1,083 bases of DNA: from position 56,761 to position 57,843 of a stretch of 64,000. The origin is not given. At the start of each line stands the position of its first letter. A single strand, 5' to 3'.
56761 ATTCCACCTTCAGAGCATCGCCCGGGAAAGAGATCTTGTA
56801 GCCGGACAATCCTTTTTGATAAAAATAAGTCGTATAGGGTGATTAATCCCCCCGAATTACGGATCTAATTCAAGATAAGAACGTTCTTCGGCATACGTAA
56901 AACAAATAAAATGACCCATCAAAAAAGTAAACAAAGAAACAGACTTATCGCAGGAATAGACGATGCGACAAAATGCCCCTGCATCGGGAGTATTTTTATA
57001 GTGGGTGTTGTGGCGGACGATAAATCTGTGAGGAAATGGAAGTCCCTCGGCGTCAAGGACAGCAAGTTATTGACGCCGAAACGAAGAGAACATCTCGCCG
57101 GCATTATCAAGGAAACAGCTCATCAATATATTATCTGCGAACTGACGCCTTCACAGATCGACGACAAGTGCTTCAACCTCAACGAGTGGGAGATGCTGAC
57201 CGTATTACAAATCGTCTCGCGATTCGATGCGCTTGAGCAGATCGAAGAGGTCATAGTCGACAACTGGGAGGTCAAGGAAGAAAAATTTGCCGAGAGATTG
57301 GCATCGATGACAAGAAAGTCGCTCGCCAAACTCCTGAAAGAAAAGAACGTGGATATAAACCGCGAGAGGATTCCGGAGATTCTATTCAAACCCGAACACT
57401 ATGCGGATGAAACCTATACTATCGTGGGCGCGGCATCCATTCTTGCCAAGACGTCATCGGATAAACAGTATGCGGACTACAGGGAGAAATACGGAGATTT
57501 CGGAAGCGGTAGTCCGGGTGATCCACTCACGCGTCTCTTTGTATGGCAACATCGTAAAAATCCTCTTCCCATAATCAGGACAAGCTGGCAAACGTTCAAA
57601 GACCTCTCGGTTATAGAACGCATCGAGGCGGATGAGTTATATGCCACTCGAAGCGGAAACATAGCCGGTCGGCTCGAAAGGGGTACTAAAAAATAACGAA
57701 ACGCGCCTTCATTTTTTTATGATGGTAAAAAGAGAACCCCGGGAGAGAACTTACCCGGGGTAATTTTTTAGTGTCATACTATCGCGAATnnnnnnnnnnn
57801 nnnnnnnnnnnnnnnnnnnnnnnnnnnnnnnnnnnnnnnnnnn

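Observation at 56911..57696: Archaeal-type RNase HII homologue in which the DEAGRG active-site loop is replaced by DDATKC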

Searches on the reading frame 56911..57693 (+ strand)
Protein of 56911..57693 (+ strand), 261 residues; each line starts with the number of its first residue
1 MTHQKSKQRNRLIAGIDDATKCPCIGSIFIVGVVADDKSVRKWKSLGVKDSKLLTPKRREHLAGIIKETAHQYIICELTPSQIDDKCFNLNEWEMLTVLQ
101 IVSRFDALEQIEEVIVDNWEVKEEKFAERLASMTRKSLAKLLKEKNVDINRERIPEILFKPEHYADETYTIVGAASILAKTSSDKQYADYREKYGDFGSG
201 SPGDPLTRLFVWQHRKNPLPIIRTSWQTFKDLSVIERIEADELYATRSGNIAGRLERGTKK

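Call 3: search_protein_families(library=pfam, proteins=[window:56911-57693:+], max_evalue=1)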
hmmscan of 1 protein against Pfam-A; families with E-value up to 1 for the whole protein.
window:56911-57693:+ (261 aa): 1 family
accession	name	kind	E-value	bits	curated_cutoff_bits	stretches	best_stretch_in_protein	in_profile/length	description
PF01351.25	RNase_HII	-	5.3e-26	92.2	25.8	1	14-228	1-198/199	Ribonuclease HII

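Call 4: search_protein_families(library=ncbifam, proteins=[window:56911-57693:+], max_evalue=1)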
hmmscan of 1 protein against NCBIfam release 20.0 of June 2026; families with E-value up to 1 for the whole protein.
window:56911-57693:+ (261 aa): 11 families
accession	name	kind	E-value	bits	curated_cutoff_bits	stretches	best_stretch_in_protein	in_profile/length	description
TIGR00729.1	TIGR00729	equivalog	3.9e-40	138.1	123.3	1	13-232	1-205/207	ribonuclease HII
NF000595.1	PRK00015.1-3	equivalog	1.7e-19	70.6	167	1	11-198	2-152/188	ribonuclease HII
NF000596.1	PRK00015.1-4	equivalog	2.6e-16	60.1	251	2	12-117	1-98/186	ribonuclease HII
NF000594.1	PRK00015.1-1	equivalog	3.9e-15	56.2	243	2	6-122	64-172/251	ribonuclease HII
NF010537.0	PRK13925.1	equivalog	1e-14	54.6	252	1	5-118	4-113/200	ribonuclease HII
NF000598.1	PRK00015.2-2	equivalog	5e-13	49.2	273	2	11-89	20-97/203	ribonuclease HII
TIGR00716.1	rnhC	equivalog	3.6e-11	42.9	161.2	1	3-127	73-200/284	ribonuclease HIII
NF011119.0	PRK14550.1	equivalog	1.9e-10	41.1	350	1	13-85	2-75/204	ribonuclease HII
NF010538.0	PRK13926.1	equivalog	2.2e-10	41.1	285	1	8-198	19-169/213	ribonuclease HII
NF000600.1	PRK00015.2-4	equivalog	4.3e-08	33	364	1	13-91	30-106/212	ribonuclease HII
TIGR01122.1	ilvE_I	equivalog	0.067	12.3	245.55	0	124-178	202-254/298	branched-chain-amino-acid transaminase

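Call 5: search_solved_structures(query=window:56911-57693:+, max_evalue=1, show_alignments=3)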
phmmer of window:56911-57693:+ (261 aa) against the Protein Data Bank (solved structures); distinct sequences matched with E-value up to 1: 24.
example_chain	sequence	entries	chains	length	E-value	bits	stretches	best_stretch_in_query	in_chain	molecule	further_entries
2dfh_A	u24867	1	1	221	9.4e-33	116.7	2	13-132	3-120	Ribonuclease HII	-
1io2_A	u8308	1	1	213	1.2e-32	116.3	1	13-241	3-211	RIBONUCLEASE HII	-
2dff_A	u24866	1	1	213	5.6e-32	114.2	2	13-132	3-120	Ribonuclease HII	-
2dfe_A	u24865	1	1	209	7.9e-32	113.7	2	13-132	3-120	Ribonuclease HII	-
1uax_A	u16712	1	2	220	2.3e-30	108.9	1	13-238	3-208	Ribonuclease HII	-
1x1p_A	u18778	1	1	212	3.8e-29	104.9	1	13-216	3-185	Ribonuclease HII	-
1eke_A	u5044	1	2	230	4.8e-23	84.9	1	12-232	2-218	RIBONUCLEASE HII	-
1i39_A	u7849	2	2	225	3.6e-21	78.8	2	152-232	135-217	RIBONUCLEASE HII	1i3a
3p83_D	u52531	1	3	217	4.3e-21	78.5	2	152-232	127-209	Ribonuclease HII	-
3kio_A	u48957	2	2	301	9.9e-08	34.8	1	13-237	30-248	Ribonuclease H2 subunit A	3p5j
8yjz_H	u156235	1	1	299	2.2e-07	33.6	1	155-241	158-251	Ribonuclease H2 subunit A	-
3puf_A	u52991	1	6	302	2.3e-07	33.6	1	155-241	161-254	Ribonuclease H2 subunit A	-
4hht_A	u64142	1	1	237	5.5e-07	32.3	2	8-97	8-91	Ribonuclease HII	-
3o3g_A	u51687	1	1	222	1.2e-06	31.2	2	8-98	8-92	Ribonuclease HII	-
3o3f_A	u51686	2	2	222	1.3e-06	31.1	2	8-97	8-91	Ribonuclease HII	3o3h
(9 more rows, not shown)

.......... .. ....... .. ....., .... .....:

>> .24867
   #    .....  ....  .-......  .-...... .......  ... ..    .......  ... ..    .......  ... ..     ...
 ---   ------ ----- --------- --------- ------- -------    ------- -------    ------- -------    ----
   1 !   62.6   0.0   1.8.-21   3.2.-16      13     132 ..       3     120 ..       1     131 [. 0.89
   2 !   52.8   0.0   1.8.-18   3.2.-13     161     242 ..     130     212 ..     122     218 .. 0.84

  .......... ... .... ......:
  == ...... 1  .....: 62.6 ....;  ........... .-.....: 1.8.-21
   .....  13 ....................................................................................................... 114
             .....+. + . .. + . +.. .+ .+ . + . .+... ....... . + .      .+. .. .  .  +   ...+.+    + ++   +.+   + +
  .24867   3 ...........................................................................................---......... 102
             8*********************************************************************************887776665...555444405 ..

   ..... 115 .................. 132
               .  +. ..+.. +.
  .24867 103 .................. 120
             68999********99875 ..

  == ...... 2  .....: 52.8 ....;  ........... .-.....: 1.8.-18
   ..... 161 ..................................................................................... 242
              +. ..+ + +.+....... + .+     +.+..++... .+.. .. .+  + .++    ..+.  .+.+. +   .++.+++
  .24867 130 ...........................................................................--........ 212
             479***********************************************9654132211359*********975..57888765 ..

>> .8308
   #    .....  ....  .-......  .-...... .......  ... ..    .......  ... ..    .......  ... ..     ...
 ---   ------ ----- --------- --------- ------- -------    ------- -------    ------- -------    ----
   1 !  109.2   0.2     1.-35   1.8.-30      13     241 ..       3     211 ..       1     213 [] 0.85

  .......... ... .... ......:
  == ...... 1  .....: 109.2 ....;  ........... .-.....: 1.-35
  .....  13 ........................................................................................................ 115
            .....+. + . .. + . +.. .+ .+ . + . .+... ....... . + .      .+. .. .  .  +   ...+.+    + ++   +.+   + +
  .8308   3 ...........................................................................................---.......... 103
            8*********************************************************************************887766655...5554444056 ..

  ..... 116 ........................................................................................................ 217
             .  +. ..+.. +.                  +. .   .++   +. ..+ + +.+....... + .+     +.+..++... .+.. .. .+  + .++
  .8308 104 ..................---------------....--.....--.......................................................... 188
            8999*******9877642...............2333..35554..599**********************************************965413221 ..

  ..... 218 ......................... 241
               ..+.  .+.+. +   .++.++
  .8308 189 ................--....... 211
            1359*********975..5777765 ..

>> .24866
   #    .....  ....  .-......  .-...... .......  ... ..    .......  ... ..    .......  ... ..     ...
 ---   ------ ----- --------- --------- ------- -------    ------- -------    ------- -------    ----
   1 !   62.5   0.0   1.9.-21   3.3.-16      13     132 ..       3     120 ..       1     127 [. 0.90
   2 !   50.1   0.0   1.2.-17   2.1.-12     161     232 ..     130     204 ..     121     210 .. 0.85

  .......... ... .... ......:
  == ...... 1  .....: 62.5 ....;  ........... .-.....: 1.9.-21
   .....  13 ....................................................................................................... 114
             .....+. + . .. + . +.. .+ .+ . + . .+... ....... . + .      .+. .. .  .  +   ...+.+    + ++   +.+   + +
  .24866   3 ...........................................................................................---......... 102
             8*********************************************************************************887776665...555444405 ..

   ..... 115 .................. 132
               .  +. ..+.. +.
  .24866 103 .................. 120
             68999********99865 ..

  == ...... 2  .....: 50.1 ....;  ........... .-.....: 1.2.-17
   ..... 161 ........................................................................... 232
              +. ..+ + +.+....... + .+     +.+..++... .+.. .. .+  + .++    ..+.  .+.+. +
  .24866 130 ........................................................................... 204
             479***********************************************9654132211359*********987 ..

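Call 6: find_homologous_proteins(query=window:56911-57693:+, max_evalue=0.00001)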
Query window:56911-57693:+ (261 aa): 3388 proteins with E <= 0.00001 among 4735 candidates; the best 120 are listed.
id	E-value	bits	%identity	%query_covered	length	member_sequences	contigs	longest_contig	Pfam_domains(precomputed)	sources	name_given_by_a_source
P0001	4.4e-171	585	100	100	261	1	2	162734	PF01351.26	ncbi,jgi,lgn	-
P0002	2.4e-94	333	61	95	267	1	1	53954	PF01351.26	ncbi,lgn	-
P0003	2.1e-91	324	63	91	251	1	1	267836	PF01351.26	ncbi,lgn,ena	-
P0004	2.8e-91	323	60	93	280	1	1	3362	PF01351.26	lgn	-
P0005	7.4e-91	322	62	90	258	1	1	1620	PF01351.26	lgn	-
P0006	8.0e-91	322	60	90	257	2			PF01351.26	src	-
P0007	1.6e-90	321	61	90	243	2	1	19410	PF01351.26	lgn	-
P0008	1.3e-89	318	59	90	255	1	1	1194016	PF01351.26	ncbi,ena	-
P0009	1.4e-89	318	63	90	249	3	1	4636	PF01351.26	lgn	-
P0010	1.8e-89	317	61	90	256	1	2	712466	PF01351.26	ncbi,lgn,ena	-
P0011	2.2e-89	317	60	90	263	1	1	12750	PF01351.26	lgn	-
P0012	2.4e-89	317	58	92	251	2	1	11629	PF01351.26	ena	-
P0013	3.7e-89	316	59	94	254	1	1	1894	PF01351.26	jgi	jgi:ribonuclease HII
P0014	4.2e-89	316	59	90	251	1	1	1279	PF01351.26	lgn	-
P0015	5.5e-88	313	58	92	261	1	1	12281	PF01351.26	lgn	-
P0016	6.6e-88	312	60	92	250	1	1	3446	PF01351.26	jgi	jgi:ribonuclease HII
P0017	1.3e-87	311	58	95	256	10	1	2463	PF01351.26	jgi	jgi:ribonuclease HII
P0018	1.7e-87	311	57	93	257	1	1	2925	PF01351.26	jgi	jgi:ribonuclease HII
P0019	2.0e-87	311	57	94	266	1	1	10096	PF01351.26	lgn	-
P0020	2.1e-87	311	58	90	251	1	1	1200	PF01351.26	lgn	-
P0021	2.2e-87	311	59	89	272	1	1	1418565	PF01351.26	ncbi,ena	-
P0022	2.9e-87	310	57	90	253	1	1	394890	PF01351.26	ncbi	-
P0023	7.1e-87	309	56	94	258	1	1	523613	PF01351.26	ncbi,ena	-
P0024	9.7e-87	308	59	90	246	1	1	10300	PF01351.26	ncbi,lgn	-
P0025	1.4e-86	308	58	92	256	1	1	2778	PF01351.26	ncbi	-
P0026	1.5e-86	308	59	89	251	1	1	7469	PF01351.26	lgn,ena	-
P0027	1.8e-86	308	61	90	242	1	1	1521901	PF01351.26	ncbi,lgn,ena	-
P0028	1.9e-86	307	55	96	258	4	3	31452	PF01351.26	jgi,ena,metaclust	metaclust:\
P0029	2.5e-86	307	57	92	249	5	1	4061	PF01351.26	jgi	jgi:ribonuclease HII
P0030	3.6e-86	307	57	95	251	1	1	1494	PF01351.26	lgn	-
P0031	3.7e-86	307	59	92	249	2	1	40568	PF01351.26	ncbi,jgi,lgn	-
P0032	5.6e-86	306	57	91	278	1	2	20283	PF01351.26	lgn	-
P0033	5.8e-86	306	60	89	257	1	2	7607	PF01351.26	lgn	-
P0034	7.4e-86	306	55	94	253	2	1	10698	PF01351.26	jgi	jgi:ribonuclease HII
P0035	8.1e-86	305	57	94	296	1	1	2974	PF01351.26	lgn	-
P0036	1.2e-85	305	56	90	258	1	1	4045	PF01351.26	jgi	jgi:ribonuclease HII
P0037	2.0e-85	304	58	90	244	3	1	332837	PF01351.26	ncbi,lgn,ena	-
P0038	2.1e-85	304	59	92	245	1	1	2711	PF01351.26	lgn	-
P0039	2.5e-85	304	58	92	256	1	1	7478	PF01351.26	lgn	-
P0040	3.3e-85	303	58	92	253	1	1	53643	PF01351.26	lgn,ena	-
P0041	4.7e-85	303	60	90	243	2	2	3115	PF01351.26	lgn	-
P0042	7.0e-85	302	57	92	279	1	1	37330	PF01351.26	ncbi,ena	-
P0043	8.8e-85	302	59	90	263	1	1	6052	PF01351.26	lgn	-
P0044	1.5e-84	301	58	91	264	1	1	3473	PF01351.26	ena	-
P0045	1.6e-84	301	59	89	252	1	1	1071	PF01351.26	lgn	-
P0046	1.7e-84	301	57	89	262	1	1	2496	PF01351.26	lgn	-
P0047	1.7e-84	301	58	92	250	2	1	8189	PF01351.26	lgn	-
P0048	1.8e-84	301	59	89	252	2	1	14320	PF01351.26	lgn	-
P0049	2.0e-84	301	58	86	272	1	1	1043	PF01351.26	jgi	jgi:ribonuclease HII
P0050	2.0e-84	301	58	89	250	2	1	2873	PF01351.26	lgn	-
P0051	2.1e-84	301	57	91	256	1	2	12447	PF01351.26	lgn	-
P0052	2.3e-84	301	58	90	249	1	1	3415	PF01351.26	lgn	-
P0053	2.6e-84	300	58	89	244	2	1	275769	PF01351.26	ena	-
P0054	3.8e-84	300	57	93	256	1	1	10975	PF01351.26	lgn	-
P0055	6.1e-84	299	57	90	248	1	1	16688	PF01351.26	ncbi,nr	ncbi:MAG: ribonuclease HII [Candidatus Buchananbacteria bacterium]|nr:ribonuclease HII [Candidatus B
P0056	6.2e-84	299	58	91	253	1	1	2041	PF01351.26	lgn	-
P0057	8.6e-84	299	59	88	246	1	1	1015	PF01351.26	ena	-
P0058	8.7e-84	299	58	89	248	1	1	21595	PF01351.26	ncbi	-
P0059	9.1e-84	299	56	95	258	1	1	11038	PF01351.26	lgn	-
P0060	1.2e-83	298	56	93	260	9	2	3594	PF01351.26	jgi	-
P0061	1.3e-83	298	56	90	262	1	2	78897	PF01351.26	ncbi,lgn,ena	-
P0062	1.9e-83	298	57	89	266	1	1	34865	PF01351.26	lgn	-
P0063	2.0e-83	298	57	91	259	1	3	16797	PF01351.26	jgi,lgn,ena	-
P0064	2.1e-83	297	56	93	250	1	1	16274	PF01351.26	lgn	-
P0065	3.1e-83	297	58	89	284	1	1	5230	PF01351.26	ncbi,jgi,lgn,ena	jgi:ribonuclease HII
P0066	3.4e-83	297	60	90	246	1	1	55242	PF01351.26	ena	-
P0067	3.4e-83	297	54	92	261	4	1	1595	PF01351.26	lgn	-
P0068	3.9e-83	297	57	89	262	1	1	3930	PF01351.26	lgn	-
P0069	4.5e-83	296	56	90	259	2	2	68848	PF01351.26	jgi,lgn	jgi:ribonuclease HII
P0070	4.6e-83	296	57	95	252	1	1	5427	PF01351.26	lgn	-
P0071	5.9e-83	296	57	90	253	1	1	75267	PF01351.26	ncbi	-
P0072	7.0e-83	296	59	90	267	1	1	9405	PF01351.26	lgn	-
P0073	8.3e-83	296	58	90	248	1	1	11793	PF01351.26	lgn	-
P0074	8.6e-83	296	58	89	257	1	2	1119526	PF01351.26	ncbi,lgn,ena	-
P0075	9.0e-83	295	57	90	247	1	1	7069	PF01351.26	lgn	-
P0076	9.2e-83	295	57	94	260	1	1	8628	PF01351.26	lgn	-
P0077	9.6e-83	295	56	89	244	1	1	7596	PF01351.26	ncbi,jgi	jgi:ribonuclease HII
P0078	1.3e-82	295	56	90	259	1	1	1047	PF01351.26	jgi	jgi:ribonuclease HII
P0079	1.7e-82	294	59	89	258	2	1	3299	PF01351.26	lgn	-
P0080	1.9e-82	294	53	93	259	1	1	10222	PF01351.26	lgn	-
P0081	2.2e-82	294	54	92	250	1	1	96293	PF01351.26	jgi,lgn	-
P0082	2.3e-82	294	56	92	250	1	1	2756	PF01351.26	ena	-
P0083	2.4e-82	294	56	90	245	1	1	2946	PF01351.26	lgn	-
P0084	3.4e-82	294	55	92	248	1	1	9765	PF01351.26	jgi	jgi:ribonuclease HII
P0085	5.5e-82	293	56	91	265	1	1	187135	PF01351.26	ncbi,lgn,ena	-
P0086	6.0e-82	293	57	89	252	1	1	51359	PF01351.26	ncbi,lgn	-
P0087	7.1e-82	292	55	96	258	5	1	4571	PF01351.26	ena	-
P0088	7.2e-82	292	56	92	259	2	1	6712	PF01351.26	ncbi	ncbi:MAG: ribonuclease HII [Candidatus Babeliales bacterium]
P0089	7.3e-82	292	56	92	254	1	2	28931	PF01351.26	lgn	-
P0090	8.0e-82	292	55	89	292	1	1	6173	PF01351.26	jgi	-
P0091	8.5e-82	292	54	95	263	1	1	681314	PF01351.26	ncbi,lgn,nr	ncbi:ribonuclease HII [Candidatus Dependentiae bacterium]|nr:ribonuclease HII [Candidatus Dependenti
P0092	9.3e-82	292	56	92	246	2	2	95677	PF01351.26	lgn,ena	-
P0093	9.8e-82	292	55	92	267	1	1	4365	PF01351.26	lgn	-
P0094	1.1e-81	292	57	89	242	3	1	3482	PF01351.26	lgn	-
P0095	1.2e-81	292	56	94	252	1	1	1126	PF01351.26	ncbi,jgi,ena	jgi:ribonuclease HII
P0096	1.2e-81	292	57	90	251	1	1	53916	PF01351.26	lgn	-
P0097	1.4e-81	292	56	89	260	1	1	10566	PF01351.26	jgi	jgi:ribonuclease HII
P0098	1.6e-81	291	59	89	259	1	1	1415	PF01351.26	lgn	-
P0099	1.7e-81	291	56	90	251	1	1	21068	PF01351.26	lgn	-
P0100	2.1e-81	291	53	95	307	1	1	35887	PF01351.26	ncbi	-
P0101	2.2e-81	291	54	90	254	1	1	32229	PF01351.26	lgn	-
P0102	2.2e-81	291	56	90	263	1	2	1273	PF01351.26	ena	-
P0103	2.3e-81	291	59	90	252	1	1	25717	PF01351.26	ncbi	-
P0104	2.5e-81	291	56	91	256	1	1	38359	PF01351.26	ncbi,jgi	jgi:ribonuclease HII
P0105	2.7e-81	291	54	93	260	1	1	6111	PF01351.26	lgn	-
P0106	2.7e-81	291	57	91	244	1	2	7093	PF01351.26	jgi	jgi:ribonuclease HII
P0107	2.8e-81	291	53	92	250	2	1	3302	PF01351.26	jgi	jgi:ribonuclease HII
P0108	3.5e-81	290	57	88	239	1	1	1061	PF01351.26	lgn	-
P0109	3.8e-81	290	56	92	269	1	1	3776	PF01351.26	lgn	-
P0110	5.1e-81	290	57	90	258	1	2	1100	PF01351.26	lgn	-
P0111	5.9e-81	289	56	89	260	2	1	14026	PF01351.26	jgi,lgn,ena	-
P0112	1.1e-80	289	56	89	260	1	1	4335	PF01351.26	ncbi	-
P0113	1.4e-80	288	57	89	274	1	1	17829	PF01351.26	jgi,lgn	-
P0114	1.9e-80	288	56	94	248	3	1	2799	PF01351.26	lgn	-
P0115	2.2e-80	288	58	90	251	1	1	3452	PF01351.26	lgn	-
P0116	2.6e-80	287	56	89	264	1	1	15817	PF01351.26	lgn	-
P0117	3.0e-80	287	59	90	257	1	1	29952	PF01351.26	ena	-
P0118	3.4e-80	287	58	90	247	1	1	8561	PF01351.26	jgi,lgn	-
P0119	3.6e-80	287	55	90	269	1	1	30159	PF01351.26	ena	-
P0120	4.0e-80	287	55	89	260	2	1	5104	PF01351.26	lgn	-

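Call 10: list_cluster_members(proteins=[P0001, P0003, P0008, P0021, P0027, P0091, P0010, P0023, P0074, P0022])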
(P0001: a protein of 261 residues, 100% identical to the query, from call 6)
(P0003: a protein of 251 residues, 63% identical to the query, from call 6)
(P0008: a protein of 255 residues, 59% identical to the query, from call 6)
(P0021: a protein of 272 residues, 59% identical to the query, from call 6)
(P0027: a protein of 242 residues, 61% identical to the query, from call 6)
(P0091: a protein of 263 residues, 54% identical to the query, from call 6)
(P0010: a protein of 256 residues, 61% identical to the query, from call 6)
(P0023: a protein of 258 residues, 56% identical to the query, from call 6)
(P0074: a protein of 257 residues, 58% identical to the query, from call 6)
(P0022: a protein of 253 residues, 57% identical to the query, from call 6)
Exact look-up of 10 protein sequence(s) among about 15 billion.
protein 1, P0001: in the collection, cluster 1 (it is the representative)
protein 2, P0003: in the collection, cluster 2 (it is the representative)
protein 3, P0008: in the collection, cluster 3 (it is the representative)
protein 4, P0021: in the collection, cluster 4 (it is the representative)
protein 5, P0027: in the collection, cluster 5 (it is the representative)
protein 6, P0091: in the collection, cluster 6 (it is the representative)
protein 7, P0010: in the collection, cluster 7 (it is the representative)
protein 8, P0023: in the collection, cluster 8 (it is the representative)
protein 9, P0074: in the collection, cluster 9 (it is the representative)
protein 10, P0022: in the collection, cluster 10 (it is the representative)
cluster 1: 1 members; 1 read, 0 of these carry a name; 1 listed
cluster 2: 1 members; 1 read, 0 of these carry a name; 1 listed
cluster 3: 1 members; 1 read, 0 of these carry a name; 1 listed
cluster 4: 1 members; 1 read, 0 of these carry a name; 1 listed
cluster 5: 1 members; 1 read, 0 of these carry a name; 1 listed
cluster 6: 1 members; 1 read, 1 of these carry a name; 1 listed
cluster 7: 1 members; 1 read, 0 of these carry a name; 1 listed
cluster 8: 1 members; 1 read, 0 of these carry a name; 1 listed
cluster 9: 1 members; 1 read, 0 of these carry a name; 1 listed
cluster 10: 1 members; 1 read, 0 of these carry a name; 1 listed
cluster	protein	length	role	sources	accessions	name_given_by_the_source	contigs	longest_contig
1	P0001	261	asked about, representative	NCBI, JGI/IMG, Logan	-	-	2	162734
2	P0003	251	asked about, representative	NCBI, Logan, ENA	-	-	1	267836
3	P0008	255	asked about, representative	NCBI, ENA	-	-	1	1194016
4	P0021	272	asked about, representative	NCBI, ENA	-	-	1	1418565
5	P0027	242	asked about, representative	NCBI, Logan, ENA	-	-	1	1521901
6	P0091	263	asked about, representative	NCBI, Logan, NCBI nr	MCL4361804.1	ribonuclease HII [Candidatus Dependentiae bacterium]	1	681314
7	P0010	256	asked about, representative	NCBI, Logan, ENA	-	-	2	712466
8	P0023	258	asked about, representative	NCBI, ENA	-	-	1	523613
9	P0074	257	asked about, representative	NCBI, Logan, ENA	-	-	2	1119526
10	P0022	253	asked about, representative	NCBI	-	-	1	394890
